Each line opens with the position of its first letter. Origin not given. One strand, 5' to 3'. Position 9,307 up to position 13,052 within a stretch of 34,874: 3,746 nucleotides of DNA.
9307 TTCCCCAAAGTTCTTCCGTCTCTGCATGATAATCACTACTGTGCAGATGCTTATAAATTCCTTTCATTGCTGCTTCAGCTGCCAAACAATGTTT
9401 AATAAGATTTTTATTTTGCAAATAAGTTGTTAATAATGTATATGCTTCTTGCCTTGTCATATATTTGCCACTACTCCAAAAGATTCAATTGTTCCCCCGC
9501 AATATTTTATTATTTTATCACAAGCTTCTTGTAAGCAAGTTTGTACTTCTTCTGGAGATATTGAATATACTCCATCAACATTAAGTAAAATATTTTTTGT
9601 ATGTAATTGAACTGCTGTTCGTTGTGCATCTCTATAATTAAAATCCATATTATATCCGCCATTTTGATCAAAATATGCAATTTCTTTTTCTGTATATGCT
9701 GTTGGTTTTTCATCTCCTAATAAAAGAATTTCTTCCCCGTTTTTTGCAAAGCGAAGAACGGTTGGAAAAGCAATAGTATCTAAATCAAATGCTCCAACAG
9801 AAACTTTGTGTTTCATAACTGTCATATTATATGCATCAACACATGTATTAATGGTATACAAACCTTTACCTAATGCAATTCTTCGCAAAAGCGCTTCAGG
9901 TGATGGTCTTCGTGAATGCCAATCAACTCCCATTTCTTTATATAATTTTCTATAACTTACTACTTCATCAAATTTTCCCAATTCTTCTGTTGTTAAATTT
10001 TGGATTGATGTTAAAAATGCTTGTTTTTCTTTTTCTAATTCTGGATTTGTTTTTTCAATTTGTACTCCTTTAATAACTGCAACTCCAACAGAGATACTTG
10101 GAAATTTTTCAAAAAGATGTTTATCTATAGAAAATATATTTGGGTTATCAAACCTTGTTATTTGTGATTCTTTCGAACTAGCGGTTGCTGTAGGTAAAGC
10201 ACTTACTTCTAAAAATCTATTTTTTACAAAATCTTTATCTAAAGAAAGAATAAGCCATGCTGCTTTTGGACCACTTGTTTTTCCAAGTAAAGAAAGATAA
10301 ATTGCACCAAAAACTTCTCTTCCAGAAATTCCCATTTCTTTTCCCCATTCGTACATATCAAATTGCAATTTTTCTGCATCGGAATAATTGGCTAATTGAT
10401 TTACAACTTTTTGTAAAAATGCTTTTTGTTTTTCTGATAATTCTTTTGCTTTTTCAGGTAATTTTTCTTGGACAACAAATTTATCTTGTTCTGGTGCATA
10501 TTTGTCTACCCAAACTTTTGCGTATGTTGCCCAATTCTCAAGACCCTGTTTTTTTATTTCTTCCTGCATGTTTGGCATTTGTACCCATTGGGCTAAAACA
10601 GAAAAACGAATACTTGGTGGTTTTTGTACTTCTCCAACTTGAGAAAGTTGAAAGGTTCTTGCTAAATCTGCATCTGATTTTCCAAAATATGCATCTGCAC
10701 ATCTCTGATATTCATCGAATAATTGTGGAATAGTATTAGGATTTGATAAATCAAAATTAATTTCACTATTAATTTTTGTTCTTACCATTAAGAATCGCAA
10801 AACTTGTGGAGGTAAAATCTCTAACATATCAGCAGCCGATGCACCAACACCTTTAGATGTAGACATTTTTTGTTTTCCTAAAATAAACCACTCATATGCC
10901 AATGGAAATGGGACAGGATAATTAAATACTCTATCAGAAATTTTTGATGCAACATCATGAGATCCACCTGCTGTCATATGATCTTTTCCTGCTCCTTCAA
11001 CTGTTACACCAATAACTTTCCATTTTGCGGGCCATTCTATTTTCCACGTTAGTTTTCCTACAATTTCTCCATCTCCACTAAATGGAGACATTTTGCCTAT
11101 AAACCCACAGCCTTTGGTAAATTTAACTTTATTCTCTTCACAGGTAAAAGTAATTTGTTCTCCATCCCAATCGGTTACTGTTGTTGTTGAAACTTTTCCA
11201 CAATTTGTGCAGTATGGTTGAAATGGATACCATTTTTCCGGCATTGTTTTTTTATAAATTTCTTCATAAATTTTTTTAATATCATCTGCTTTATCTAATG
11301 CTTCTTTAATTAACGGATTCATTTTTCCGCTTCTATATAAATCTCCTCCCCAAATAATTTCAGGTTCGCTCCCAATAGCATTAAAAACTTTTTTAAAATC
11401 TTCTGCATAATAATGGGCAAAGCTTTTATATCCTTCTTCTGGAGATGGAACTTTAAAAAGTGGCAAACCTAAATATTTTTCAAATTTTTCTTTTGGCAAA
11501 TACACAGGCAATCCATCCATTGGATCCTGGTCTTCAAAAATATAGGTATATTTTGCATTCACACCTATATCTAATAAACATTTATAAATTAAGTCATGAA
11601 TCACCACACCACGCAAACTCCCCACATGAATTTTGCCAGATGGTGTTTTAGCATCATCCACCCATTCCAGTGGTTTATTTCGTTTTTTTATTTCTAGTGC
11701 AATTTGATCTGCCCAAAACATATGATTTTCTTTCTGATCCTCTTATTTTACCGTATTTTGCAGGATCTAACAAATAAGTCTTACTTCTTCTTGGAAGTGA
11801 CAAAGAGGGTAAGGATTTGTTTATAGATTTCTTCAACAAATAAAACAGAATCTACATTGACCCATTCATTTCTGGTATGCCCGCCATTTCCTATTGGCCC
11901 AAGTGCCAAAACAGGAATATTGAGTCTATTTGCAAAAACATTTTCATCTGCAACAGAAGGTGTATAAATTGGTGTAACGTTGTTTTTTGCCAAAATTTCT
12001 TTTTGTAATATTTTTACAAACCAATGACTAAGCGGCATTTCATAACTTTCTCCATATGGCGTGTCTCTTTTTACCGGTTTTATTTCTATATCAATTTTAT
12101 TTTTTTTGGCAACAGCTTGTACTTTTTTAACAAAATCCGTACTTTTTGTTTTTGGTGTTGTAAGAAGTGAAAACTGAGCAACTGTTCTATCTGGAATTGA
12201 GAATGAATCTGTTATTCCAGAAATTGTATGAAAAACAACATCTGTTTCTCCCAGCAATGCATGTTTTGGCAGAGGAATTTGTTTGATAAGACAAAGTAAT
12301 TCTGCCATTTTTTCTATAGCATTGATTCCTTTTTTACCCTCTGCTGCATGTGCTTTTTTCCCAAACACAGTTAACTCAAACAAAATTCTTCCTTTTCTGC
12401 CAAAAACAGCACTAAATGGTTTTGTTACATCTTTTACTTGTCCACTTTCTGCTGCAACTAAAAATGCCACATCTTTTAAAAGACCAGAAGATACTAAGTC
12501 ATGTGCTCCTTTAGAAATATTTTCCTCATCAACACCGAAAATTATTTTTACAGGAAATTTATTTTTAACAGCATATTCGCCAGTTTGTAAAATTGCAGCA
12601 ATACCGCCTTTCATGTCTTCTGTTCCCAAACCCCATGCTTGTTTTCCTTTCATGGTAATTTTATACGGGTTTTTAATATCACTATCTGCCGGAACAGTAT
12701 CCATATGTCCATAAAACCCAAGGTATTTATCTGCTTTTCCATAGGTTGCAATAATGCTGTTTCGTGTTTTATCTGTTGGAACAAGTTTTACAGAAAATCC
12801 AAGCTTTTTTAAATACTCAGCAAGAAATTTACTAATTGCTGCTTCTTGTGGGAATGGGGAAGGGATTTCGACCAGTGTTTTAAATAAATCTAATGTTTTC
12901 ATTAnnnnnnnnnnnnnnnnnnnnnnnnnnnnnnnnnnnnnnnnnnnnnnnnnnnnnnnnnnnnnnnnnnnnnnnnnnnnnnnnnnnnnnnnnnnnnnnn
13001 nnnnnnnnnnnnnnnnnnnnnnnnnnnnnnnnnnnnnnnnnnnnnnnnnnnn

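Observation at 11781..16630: Two coupled maker/breaker gene pairs: orphan protein + HDAC-type deacylase, and pre-ATP-grasp ligase + M20 amidohydrolase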

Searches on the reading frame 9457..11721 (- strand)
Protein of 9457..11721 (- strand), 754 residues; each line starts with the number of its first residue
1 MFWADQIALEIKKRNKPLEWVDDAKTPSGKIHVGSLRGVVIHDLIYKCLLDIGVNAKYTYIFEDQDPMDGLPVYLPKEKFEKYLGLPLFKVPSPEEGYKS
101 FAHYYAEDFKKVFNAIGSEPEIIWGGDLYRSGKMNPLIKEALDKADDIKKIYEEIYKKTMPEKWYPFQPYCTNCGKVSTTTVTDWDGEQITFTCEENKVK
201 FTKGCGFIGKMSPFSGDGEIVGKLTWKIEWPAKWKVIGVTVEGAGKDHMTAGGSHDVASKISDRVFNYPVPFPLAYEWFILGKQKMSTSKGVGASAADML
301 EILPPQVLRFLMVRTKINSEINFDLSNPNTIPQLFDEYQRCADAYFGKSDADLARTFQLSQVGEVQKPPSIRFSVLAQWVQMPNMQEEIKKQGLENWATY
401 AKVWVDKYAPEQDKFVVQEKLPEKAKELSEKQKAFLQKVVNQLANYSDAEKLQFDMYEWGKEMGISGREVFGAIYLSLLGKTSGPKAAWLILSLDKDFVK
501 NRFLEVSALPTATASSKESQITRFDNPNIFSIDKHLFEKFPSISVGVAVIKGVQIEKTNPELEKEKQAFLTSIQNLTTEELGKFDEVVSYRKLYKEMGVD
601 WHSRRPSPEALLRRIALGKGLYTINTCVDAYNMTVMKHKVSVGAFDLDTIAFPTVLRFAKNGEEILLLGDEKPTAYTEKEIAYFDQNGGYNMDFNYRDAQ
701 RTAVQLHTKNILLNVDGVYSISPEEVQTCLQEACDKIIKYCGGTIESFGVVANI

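Call 3: search_protein_families(library=pfam, proteins=[window:9457-11721:-], max_evalue=0.01)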
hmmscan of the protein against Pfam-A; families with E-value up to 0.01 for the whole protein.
window:9457-11721:- (754 aa): 5 families
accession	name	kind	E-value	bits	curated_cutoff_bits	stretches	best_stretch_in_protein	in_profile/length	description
PF01921.24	tRNA-synt_1f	-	2.3e-94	316.7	27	1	2-361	2-358/360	tRNA synthetases class I (K)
PF03483.22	B3_4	-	8.8e-23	81.2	29.3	1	590-742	2-174/174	B3/4 domain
PF19269.4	Anticodon_2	-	1.2e-06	29.5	23.6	1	417-502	47-136/141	Anticodon binding domain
PF01406.26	tRNA-synt_1e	-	9.6e-05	22.3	27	0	274-324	242-292/301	tRNA synthetases class I (C) catalytic domain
PF09334.17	tRNA-synt_1g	-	0.00041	19.7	20.1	1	275-325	317-368/391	tRNA synthetases class I (M)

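Call 81: search_protein_families(library=ncbifam, proteins=[window:9457-11721:-], max_evalue=0.00001)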
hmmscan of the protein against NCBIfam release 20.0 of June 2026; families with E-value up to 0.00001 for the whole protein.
window:9457-11721:- (754 aa): 2 families
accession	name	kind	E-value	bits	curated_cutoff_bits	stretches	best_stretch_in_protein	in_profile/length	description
TIGR00467.1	lysS_arch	equivalog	5.3e-108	361.8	147.55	1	1-503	1-511/515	lysine--tRNA ligase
NF001968.0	PRK00750.1-2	equivalog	7.5e-38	130.2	648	1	26-487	44-503/528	lysine--tRNA ligase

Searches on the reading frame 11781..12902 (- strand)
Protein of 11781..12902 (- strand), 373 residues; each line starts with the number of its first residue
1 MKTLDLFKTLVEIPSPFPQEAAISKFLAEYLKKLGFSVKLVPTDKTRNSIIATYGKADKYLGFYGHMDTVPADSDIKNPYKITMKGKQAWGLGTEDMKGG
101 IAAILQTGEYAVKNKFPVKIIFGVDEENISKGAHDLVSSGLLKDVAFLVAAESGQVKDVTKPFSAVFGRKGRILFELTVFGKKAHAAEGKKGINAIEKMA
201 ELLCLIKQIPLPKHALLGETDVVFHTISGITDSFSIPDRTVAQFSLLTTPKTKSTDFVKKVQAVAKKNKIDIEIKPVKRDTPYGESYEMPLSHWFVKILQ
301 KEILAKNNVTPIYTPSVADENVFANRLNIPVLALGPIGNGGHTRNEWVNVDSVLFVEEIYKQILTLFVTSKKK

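Call 3: search_protein_families(library=pfam, proteins=[window:11781-12902:-], max_evalue=0.01)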
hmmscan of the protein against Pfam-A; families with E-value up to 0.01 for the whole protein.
window:11781-12902:- (373 aa): 3 families
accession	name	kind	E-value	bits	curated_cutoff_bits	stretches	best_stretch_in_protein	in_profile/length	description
PF01546.33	Peptidase_M20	-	1.6e-22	80.9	24.6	1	63-364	2-204/206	Peptidase family M20/M25/M40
PF07687.19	M20_dimer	-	2.2e-15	56.9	21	1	168-269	2-103/107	Peptidase dimerisation domain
PF04389.22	Peptidase_M28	-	1.6e-05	25.1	21.3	1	50-163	2-104/193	Peptidase family M28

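Call 4: search_protein_families(library=ncbifam, proteins=[window:11781-12902:-], max_evalue=0.01)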
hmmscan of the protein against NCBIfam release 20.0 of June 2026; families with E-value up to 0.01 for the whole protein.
window:11781-12902:- (373 aa): 49 families (the best 25 are shown)
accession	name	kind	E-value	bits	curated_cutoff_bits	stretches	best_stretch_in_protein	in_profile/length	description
NF006365.0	PRK08588.1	subfamily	7.3e-44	150.6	289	1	4-368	10-381/383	succinyl-diaminopimelate desuccinylase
TIGR01910.1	DapE-ArgE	subfamily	1.6e-41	142.8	217.6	1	5-353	2-367/373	ArgE/DapE family deacylase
NF009557.0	PRK13009.1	equivalog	6.4e-38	130.9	284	1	2-368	4-375/377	succinyl-diaminopimelate desuccinylase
TIGR01892.1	AcOrn-deacetyl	equivalog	1e-31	110.3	297.7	1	20-362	17-363/365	acetylornithine deacetylase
TIGR01246.1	dapE_proteo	equivalog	5e-31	108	361.8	1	4-365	2-368/370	succinyl-diaminopimelate desuccinylase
NF003474.0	PRK05111.1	equivalog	1.1e-29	103.5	460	1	22-367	34-380/383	acetylornithine deacetylase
NF009555.0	PRK13004.1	equivalog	3.3e-29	102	321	1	4-368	18-396/399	YgeY family selenium metabolism-linked hydrolase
NF006399.0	PRK08651.1-2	equivalog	1.1e-28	100.4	381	1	5-209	8-216/405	succinyl-diaminopimelate desuccinylase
NF006400.0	PRK08651.1-3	equivalog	9.7e-27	93.8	374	2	43-203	68-228/410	succinyl-diaminopimelate desuccinylase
TIGR01902.1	dapE-lys-deAc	subfamily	1.9e-26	93.2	163.1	1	6-366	2-336/340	N-acetyl-ornithine/N-acetyl-lysine deacetylase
NF005710.0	PRK07522.1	subfamily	2.3e-26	92.9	412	1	2-354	9-375/391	acetylornithine deacetylase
NF006404.0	PRK08652.1-2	equivalog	6.2e-26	91.1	348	1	1-360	1-321/332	acetylornithine deacetylase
TIGR01900.1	dapE-gram_pos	equivalog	4.1e-24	85.1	304.2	1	4-364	6-350/351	succinyl-diaminopimelate desuccinylase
NF003367.0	PRK04443.1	equivalog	2.3e-23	83.1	363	1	3-351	9-329/349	[LysW]-lysine hydrolase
NF004788.0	PRK06133.1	subfamily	2.1e-22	79.6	349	1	3-353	46-399/417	glutamate carboxypeptidase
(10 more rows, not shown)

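Call 60: search_solved_structures(query=window:11781-12902:-, max_evalue=1e-10)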
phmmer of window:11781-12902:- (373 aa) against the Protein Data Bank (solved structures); distinct sequences matched with E-value up to 1e-10: 12.
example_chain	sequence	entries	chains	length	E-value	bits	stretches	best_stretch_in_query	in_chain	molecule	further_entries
7rsf_A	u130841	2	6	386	9e-19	71.3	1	21-208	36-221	Acetylornithine deacetylase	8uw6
3ic1_A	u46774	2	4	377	5.9e-17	65.4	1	2-365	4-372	Succinyl-diaminopimelate desuccinylase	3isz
5vo3_A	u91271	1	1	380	7.6e-17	65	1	2-365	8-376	Succinyl-diaminopimelate desuccinylase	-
7lgp_A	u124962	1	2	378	1.9e-15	60.4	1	4-366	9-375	Succinyl-diaminopimelate desuccinylase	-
7uoi_A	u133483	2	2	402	2.3e-15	60.1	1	6-364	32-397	succinyl-diaminopimelate desuccinylase | Probable succinyl-diaminopimelate desuccinylase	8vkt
4h2k_A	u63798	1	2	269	1e-13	54.7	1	2-144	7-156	Succinyl-diaminopimelate desuccinylase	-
4ppz_A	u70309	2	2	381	9e-12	48.3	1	3-276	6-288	Succinyl-diaminopimelate desuccinylase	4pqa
4o23_A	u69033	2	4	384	9.3e-12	48.3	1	3-276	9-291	Succinyl-diaminopimelate desuccinylase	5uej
1vgy_A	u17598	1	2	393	1.4e-11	47.7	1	3-276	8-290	succinyl-diaminopimelate desuccinylase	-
5xoy_A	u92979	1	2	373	2e-11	47.1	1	4-358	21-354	[LysW]-lysine hydrolase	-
1cg2_A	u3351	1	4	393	2.4e-11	46.9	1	21-204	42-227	CARBOXYPEPTIDASE G2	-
6xj5_A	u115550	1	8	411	6.1e-11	45.6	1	21-204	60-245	Carboxypeptidase G2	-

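Call 99: search_protein_families(library=padloc, proteins=[window:11781-12902:-], max_evalue=0.01)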
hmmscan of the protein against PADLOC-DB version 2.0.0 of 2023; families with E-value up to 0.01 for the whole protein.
window:11781-12902:- (373 aa): 0 families
